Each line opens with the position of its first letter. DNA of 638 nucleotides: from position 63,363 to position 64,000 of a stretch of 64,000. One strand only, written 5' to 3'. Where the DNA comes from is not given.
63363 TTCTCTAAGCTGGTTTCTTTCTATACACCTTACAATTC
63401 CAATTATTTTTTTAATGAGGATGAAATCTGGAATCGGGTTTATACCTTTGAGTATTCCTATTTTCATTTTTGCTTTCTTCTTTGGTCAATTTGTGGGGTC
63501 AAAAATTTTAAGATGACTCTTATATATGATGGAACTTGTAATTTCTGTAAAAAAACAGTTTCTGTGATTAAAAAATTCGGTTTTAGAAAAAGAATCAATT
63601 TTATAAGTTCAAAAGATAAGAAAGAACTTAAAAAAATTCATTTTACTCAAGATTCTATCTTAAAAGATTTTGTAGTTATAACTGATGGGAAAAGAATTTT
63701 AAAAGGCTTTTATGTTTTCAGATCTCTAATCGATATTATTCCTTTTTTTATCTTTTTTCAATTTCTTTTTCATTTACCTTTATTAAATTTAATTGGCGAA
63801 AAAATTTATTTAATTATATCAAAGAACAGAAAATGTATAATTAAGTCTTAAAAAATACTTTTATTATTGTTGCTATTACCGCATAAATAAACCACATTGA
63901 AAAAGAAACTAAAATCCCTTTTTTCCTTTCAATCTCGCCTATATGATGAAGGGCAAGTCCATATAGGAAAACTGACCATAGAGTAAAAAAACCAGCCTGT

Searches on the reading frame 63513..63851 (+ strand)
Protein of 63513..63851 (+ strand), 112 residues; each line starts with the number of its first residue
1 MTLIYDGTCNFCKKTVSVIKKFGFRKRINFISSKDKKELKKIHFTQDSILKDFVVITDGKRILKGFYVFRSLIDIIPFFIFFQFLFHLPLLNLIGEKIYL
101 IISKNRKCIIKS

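Call 63: search_protein_families(library=pfam, proteins=[window:63513-63851:+], max_evalue=0.001)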
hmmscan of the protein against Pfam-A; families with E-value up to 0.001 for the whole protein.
window:63513-63851:+ (112 aa): 1 family
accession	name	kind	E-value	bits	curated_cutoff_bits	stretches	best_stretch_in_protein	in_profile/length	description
PF04134.17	DCC1-like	-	9.9e-17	62.6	27.8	1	3-107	1-108/113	DCC1-like thiol-disulfide oxidoreductase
